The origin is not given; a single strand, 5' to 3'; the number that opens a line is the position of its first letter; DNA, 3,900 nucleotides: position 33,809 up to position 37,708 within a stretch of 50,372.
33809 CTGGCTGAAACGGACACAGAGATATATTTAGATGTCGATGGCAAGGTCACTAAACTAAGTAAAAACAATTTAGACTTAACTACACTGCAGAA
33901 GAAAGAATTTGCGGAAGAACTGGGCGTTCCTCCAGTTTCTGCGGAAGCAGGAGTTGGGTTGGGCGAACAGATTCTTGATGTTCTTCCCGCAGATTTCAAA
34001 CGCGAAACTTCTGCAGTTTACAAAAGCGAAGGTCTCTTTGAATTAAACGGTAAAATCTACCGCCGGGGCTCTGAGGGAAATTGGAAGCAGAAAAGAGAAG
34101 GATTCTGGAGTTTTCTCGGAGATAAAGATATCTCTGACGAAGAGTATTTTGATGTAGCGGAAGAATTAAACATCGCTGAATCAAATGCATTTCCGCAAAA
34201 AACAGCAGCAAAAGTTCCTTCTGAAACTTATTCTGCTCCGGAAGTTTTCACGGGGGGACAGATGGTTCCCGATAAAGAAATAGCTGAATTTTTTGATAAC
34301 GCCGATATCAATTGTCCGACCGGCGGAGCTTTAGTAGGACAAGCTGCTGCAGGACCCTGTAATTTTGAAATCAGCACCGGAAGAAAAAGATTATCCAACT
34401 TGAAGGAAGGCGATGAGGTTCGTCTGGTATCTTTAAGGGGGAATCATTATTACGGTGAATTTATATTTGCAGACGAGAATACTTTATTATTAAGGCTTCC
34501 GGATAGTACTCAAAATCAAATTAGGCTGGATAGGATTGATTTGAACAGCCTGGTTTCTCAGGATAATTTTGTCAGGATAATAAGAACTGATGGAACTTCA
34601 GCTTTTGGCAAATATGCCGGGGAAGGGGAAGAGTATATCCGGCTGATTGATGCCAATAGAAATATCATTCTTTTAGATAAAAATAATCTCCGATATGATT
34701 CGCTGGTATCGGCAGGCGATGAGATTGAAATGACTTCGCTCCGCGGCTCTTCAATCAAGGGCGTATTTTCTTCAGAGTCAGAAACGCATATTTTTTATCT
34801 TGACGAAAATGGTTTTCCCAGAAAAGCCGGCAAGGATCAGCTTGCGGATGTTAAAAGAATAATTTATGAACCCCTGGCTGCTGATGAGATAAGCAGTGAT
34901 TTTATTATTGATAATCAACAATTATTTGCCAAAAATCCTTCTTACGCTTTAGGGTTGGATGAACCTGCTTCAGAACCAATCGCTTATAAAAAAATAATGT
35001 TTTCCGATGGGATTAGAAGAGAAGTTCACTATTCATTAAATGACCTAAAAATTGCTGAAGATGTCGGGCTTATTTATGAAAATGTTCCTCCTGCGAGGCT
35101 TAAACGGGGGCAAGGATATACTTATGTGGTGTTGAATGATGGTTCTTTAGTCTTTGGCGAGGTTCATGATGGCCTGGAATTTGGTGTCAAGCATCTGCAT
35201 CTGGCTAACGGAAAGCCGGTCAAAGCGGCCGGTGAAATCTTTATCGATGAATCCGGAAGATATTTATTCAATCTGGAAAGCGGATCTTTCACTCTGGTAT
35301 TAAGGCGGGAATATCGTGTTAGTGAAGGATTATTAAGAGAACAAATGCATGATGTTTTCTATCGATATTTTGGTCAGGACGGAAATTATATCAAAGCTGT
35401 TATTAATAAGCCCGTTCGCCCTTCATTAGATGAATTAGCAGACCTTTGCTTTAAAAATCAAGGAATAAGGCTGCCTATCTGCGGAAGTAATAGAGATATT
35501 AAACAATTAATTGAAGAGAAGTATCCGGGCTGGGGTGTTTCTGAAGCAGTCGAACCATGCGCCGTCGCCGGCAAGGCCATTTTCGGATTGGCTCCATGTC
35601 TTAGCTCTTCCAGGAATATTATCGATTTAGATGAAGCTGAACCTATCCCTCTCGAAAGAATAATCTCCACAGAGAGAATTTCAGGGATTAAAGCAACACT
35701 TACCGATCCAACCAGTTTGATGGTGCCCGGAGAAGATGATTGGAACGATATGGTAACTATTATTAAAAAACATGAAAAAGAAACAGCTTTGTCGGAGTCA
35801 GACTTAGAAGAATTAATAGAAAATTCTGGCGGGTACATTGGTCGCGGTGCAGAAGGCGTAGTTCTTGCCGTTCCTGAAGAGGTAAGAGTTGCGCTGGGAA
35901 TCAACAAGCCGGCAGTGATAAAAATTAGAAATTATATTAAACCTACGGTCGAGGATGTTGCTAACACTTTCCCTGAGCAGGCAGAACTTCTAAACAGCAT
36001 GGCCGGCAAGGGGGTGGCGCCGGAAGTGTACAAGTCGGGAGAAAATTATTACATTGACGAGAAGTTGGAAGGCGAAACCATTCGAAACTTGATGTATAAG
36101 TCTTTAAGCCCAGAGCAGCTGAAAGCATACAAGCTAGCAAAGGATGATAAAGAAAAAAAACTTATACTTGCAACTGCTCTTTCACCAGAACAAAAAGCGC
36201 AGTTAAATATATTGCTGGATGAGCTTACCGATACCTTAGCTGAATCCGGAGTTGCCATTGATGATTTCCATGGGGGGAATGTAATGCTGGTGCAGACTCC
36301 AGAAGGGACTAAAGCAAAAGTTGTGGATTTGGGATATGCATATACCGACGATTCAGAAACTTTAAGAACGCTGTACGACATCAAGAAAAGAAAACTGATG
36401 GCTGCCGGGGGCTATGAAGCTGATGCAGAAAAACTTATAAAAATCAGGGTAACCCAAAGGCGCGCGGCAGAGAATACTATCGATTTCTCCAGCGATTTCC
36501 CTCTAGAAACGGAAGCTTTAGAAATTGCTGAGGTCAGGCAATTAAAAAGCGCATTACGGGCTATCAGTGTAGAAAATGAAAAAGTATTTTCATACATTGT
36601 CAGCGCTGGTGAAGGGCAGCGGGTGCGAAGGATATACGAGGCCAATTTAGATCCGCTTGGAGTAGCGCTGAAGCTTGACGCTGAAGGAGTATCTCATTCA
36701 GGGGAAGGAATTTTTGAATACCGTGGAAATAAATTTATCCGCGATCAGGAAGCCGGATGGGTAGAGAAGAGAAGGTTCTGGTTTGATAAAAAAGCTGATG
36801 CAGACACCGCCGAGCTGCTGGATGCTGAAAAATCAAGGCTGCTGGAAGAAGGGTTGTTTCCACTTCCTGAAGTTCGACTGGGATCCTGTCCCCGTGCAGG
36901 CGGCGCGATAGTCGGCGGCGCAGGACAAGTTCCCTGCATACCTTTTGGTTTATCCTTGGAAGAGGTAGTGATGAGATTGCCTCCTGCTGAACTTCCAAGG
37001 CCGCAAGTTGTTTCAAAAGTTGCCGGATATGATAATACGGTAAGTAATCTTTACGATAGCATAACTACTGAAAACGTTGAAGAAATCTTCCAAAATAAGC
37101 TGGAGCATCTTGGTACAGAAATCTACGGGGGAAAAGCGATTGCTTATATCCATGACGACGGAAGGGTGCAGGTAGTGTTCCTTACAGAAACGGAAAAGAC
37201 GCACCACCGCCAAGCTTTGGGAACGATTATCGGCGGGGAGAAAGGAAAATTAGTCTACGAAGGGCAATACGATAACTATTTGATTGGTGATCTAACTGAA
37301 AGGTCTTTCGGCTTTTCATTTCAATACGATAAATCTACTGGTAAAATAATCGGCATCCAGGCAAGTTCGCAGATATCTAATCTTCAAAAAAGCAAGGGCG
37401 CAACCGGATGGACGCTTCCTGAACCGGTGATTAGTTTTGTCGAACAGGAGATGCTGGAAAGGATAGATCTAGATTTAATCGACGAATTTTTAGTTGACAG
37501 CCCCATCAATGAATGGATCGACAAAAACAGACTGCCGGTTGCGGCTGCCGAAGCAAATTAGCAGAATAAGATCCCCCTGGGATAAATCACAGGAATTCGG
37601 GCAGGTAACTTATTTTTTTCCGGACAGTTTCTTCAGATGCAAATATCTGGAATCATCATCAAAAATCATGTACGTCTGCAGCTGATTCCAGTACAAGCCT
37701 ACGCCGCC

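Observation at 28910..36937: Five cysteine-bracketed Gly/Ala-rich loops divide the giant ORF into modules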

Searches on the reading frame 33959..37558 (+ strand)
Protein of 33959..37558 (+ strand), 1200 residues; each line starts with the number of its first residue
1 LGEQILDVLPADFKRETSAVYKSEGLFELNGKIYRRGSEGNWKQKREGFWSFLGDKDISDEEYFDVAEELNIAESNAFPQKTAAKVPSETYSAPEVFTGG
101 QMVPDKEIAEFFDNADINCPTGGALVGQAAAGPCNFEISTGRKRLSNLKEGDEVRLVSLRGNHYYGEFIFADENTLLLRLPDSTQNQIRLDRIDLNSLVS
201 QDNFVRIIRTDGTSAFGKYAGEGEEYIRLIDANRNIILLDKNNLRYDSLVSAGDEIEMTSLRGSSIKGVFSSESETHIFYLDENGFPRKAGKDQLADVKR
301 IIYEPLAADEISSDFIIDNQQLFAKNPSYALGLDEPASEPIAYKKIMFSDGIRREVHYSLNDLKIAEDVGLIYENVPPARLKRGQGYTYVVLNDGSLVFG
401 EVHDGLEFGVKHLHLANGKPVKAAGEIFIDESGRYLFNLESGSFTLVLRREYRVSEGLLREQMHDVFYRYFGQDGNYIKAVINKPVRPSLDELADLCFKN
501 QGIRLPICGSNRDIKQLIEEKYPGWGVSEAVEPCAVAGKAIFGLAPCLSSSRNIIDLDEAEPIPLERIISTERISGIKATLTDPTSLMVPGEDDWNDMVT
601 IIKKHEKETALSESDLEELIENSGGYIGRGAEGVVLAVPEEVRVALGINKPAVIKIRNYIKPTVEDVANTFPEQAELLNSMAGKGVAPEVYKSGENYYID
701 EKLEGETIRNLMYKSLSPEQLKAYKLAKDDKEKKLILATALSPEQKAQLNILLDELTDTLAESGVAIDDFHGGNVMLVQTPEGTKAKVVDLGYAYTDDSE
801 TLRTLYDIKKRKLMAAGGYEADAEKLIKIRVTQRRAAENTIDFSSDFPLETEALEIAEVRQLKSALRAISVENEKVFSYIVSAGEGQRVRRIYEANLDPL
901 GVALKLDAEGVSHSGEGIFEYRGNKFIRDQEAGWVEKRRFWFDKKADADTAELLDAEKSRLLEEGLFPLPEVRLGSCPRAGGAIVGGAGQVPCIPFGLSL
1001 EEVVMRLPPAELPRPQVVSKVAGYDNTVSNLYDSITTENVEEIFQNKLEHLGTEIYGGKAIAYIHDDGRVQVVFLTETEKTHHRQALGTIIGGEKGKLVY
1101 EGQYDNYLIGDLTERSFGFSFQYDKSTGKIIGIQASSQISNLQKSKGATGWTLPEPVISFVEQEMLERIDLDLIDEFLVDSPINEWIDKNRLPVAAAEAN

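Call 19: find_related_loci(query=window:33959-37558:+, collection=genome_contigs, flank=10000)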
Query window:33959-37558:+ (1200 aa) in genome_contigs; peptide patterns used: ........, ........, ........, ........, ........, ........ (x = any residue, [..] = any of these).
41 stretches matched a pattern, but none encodes a relative of the query by tblastn (E <= 1e-3).

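Call 27: search_protein_representatives(protein=window:33959-37558:+)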
Query: 1200 residues. Proteins with E-value up to 0.001 (for the whole library): 202; up to 1e-10: 112; up to 1e-30: 27. The best 150 are listed.
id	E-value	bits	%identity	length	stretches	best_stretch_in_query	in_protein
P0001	2.4e-220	751.0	99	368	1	540-895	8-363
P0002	1.7e-142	493.1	45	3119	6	908-1196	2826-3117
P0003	1.6e-141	490.0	39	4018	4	532-957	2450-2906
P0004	9.2e-119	414.6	76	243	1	317-557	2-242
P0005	7.0e-112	391.8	51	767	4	961-1196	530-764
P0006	2.5e-105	370.1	70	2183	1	954-1194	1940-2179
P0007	1.8e-78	281.2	39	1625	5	118-567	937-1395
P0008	6.0e-78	279.4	34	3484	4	582-820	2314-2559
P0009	8.0e-78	279.0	56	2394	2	969-1196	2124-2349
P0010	1.9e-75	271.1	57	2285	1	970-1195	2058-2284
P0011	1.8e-69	251.4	97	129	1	102-223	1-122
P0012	7.5e-66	239.3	61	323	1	1014-1195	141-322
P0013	5.1e-58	213.4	55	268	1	1013-1195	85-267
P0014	3.6e-56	207.3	37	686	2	713-1088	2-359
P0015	1.2e-55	205.6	82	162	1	964-1088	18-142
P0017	2.2e-53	198.1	50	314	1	1013-1195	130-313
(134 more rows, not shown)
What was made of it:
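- Tried and rejected: The exhaustive HMMER search was what opened the family up (call 27).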

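Call 38: find_encoding_contigs(protein=P0017, flank=5000, max_places=3)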
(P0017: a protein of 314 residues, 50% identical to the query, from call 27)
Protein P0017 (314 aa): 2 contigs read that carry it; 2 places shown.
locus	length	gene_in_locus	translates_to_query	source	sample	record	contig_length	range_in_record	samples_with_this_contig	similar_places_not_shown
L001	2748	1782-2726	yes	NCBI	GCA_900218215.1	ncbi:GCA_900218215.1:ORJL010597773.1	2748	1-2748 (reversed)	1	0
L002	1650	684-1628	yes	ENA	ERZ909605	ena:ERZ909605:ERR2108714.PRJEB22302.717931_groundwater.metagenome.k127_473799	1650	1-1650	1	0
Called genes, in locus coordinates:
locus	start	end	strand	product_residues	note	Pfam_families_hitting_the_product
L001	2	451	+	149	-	?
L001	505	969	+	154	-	-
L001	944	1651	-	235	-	PF13431:TPR_17 (faint), PF14559:TPR_19 (faint), PF07719:TPR_2 (faint), PF13181:TPR_8 (faint)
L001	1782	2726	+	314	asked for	-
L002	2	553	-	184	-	?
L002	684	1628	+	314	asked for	-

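Call 47: search_protein_families(library=pfam, alignment_id=A4, max_evalue=0.001)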
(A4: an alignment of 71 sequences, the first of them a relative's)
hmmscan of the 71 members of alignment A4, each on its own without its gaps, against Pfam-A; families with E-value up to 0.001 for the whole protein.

A. member 1, P0021 (590 aa): 0 families

B. families by the number of members that match (of 71 scanned): 26 families (the first 25 are shown)
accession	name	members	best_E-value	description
PF00069.31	Pkinase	2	1e-23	Protein kinase domain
PF07714.23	PK_Tyr_Ser-Thr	2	1.9e-13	Protein tyrosine and serine/threonine kinase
PF13646.12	HEAT_2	2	7.5e-12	HEAT repeats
PF14890.11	Intein_splicing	2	3.8e-09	Intein splicing domain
PF03130.22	HEAT_PBS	2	2.8e-05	PBS lyase HEAT-like repeat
PF12796.13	Ank_2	1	1.3e-24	Ankyrin repeats (3 copies)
PF13637.12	Ank_4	1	7.9e-21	Ankyrin repeats (many copies)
PF00023.36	Ank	1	1.6e-17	Ankyrin repeat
PF00535.33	Glycos_transf_2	1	4.4e-13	Glycosyl transferase family 2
PF13606.12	Ank_3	1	4.6e-13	Ankyrin repeat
PF07591.16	PT-HINT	1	8.7e-13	Pretoxin HINT domain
PF13857.12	Ank_5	1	7.9e-12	Ankyrin repeats (many copies)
PF01420.25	Methylase_S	1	4e-07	Type I restriction modification DNA specificity domain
PF02985.28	HEAT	1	1.4e-06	HEAT repeat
PF13641.12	Glyco_tranf_2_3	1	1.9e-06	Glycosyltransferase like family 2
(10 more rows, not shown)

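Call 89: find_encoding_contigs(protein=P0004, flank=10000, max_places=2)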
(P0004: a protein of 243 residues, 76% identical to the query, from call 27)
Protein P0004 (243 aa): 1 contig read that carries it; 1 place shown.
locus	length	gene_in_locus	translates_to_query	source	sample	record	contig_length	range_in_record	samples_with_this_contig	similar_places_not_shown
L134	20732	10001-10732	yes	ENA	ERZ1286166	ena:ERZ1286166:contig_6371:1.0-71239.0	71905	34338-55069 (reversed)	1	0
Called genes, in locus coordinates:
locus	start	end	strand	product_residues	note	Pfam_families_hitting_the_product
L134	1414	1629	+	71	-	-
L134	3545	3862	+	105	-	-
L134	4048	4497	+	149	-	-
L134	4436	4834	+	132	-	-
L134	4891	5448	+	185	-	-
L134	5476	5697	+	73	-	-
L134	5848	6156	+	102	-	-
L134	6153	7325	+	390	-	-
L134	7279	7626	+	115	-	-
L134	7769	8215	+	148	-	-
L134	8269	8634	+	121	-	-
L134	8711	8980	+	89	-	-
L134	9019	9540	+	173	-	-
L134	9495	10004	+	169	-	-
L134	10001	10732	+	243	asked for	-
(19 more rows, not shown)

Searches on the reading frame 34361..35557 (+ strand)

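Call 18: search_protein_families(library=pfam, proteins=[window:34361-35557:+], max_evalue=10)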
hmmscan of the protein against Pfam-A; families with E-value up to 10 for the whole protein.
window:34361-35557:+ (399 aa): 1 family
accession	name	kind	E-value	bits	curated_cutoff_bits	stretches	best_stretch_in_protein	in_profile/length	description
PF10411.14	DsbC_N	-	0.11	12.5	25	1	121-151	20-51/70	Disulfide bond isomerase protein N-terminal domain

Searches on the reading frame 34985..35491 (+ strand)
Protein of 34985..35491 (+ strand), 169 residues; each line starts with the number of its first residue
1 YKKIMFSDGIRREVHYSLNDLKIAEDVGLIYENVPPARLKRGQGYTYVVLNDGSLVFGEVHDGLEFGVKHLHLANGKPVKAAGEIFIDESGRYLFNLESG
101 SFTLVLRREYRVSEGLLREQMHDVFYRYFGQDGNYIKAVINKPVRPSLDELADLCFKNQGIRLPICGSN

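Call 70: search_solved_structures(query=A8, max_evalue=10)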
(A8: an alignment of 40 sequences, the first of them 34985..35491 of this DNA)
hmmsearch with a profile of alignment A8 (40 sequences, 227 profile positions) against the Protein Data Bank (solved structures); distinct sequences matched with E-value up to 10: 0.

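Call 71: search_protein_families(library=padloc, proteins=[window:34985-35491:+], max_evalue=0.1)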
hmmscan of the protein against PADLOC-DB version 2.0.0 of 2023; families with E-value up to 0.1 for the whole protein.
window:34985-35491:+ (169 aa): 1 family
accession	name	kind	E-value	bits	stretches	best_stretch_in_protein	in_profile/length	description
PDLC02039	Cas5d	-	0.01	13.6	0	120-157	35-71/233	-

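Call 88: find_homologous_proteins(query=A8, max_evalue=0.00001)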
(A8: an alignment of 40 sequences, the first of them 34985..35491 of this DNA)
Query A8 (40 sequences) (169 aa, profile of the alignment): 9 proteins with E <= 0.00001 among 5842 candidates.
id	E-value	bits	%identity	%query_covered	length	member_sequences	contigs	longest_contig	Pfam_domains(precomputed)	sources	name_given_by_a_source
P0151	1.2e-58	217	44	89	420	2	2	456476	PF05641.19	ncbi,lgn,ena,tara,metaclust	tara:strand:+ start:148220 stop:149482 length:1263 start_codon:yes stop_codon:yes gene_type:complete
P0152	1.3e-58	217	42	89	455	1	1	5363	-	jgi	-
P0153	1.1e-57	214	43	93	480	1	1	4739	-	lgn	-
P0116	5.2e-56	208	30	85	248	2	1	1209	-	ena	-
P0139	3.7e-54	202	30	78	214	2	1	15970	-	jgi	-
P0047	1.2e-51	194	45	80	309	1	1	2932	-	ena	-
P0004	7.3e-48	181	79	99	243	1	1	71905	-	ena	-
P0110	1.2e-45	174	36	70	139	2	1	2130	-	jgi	jgi:hypothetical protein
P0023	4.8e-24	104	96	46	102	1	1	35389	-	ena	-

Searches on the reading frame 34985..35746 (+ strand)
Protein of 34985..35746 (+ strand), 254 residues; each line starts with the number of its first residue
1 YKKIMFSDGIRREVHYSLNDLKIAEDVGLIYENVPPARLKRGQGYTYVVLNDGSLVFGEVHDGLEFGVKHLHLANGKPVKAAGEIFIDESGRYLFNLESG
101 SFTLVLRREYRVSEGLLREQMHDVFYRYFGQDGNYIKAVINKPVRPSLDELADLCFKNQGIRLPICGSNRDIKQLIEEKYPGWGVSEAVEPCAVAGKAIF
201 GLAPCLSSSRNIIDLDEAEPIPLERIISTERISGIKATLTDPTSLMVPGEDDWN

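Call 83: predict_structure(alignment_id=A10)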
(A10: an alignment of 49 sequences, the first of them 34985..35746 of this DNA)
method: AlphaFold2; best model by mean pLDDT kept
length: 254 residues; sequences in the alignment: 49
mean_pLDDT: 80.4   pTM: 0.70
mean pLDDT of the five models: 80.4, 80.3, 78.7, 78.7, 77.8
residues with pLDDT >= 90: 155; 70-90: 30; 50-70: 8; < 50: 61
segments of 3 or more residues with pLDDT < 50: 192-197, 199-222, 224-254
pLDDT, mean of each block of 10 residues (from residue 1): 92 93 96 98 98 98 95 97 98 97 96 97 98 97 90 86 82 91 69 48 42 41 44 38 43 42
secondary structure, 60 per line:
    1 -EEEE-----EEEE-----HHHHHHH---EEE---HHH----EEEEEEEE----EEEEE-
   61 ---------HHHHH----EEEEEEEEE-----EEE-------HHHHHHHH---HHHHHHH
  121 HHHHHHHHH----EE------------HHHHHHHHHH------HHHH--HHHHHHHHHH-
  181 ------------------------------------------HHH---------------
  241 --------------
elements in order: E2-5 E11-14 H20-26 E30-32 E43-50 E55-59 H70-74 E79-87 E93-95 H103-110 H114-129 H148-157 H164-167 H170-179

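Call 87: fold_search(model_id=the predicted structure, library=pdb)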
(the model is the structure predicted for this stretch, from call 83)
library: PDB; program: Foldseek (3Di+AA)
matches with E <= 10: 307; with E <= 0.001: 0
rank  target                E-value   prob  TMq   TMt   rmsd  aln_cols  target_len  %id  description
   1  9urj_A                4.0e-02  0.63  0.25  0.12   6.5       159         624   10  binary complex of polyP-bound polyphosphate kinase 1 (PPK1) (released 2026-03-04)
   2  2o8r_B                4.5e-02  0.44  0.25  0.12   9.3       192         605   16  Crystal Structure of Polyphosphate Kinase from Porphyromonas Gingivalis (released 2006-12-19)
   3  9uri_A                9.1e-02  0.28  0.23  0.11  13.0       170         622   12  apo form of polyphosphate kinase 1 (PPK1) (released 2026-03-04)
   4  9uuh_A                1.3e-01  0.25  0.20  0.10   9.4       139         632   14  binary complex of ATP-bound polyphosphate kinase 1 (PPK1) (released 2026-03-04)
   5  7sog_B                2.3e-01  0.23  0.21  0.35  10.3       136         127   10  Thermostable actophorin (released 2022-04-20)
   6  5ey9_A                4.7e-01  0.06  0.15  0.07  17.2       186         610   10  Structure of FadD32 from Mycobacterium marinum complexed to AMPC12 (released 2015-12-16)
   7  3pbk_B                5.0e-01  0.08  0.18  0.10  16.6       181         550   14  Structural and Functional Studies of Fatty Acyl-Adenylate Ligases from E. coli and L. pneumophila (released 2010-12-22)
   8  2ok7_C                5.0e-01  0.03  0.12  0.11  18.4       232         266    7  Ferredoxin-NADP+ reductase from Plasmodium falciparum with 2'P-AMP (released 2007-02-13)
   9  4wiw_A                6.9e-01  0.02  0.08  0.07  15.5       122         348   16  Crystal structure of C-terminal domain of putative chitinase from Desulfitobacterium hafniense DCB-2 (released 2014-10-08)
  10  1xdo_A                7.8e-01  0.09  0.24  0.11  17.3       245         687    9  Crystal Structure of Escherichia coli Polyphosphate Kinase (released 2005-06-21)
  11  6y75_A                7.8e-01  0.04  0.13  0.19  15.0       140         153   10  BIL2 domain from T.thermophila BUBL1 locus (C1A-N143A) (released 2021-02-03)
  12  8p52                  7.8e-01  0.02  0.14  0.02  21.2       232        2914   13  Photorhabdus luminescens Makes caterpillars floppy (Mcf) toxin (released 2023-11-01)
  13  6he2_A                8.3e-01  0.18  0.15  0.09   6.6        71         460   15  Crystal structure of an open conformation of 2-Hydroxyisobutyryl-CoA Ligase (HCL) in complex with 2-HIB-AMP and CoA (released 2019-08-28)
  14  1itw_C                8.3e-01  0.01  0.09  0.04  20.3       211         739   11  Crystal structure of the monomeric isocitrate dehydrogenase in complex with isocitrate and Mn (released 2002-12-11)
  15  7bpl_MODEL_1_A        8.9e-01  0.13  0.20  0.38  10.3       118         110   14  Solution NMR structure of NF1; de novo designed protein with a novel fold (released 2021-03-24)
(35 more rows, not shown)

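Call 107: fold_search(model_id=the predicted structure, library=viral)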
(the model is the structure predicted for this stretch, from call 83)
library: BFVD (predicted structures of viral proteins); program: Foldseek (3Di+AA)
matches with E <= 10: 114; with E <= 0.001: 4
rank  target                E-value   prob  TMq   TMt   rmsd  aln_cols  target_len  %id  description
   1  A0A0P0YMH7            9.7e-09  1.00  0.49  0.53   6.9       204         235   18  (no name in the UniProt tables at hand)
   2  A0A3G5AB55            6.1e-08  1.00  0.46  0.26   6.4       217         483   19  Uncharacterized protein [Hyperionvirus sp.]
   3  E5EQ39                1.0e-07  1.00  0.45  0.66   6.2       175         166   15  (no name in the UniProt tables at hand)
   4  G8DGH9                3.1e-04  1.00  0.28  0.21  16.0       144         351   16  (no name in the UniProt tables at hand)
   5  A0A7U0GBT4            2.3e-01  0.57  0.21  0.41   3.5        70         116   13  Uncharacterized protein [Klebsiella phage vB_KpM_FBKp24]
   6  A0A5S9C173            2.5e-01  0.04  0.12  0.13  24.1       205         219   14  Uncharacterized protein [Tenacibaculum phage PTm1]
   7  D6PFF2                2.7e-01  0.04  0.11  0.09  48.4       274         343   11  (no name in the UniProt tables at hand)
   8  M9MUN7                4.7e-01  0.02  0.10  0.05  36.9       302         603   12  (no name in the UniProt tables at hand)
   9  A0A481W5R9            6.8e-01  0.14  0.18  0.20   7.7       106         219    8  TetR family transcriptional regulator [Fusobacterium phage Fnu1]
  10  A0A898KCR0            6.8e-01  0.06  0.16  0.21  18.0       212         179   11  (no name in the UniProt tables at hand)
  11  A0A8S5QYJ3            6.8e-01  0.06  0.17  0.07  29.9       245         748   11  Tail protein [Siphoviridae sp. ctJhT5]
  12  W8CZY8                7.8e-01  0.07  0.15  0.28  10.7        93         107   15  Uncharacterized protein [Erwinia phage PhiEaH1]
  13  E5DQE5                7.8e-01  0.02  0.09  0.05  34.1       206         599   12  Gp17 terminase DNA packaging enzyme large subunit [Aeromonas phage PX29]
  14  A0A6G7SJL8            8.3e-01  0.01  0.10  0.09  36.7       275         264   10  Replication-associated protein [Mulberry mosaic dwarf associated virus]
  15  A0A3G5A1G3            1.2e+00  0.02  0.11  0.13  22.9       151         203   12  Uncharacterized protein [Harvfovirus sp.]
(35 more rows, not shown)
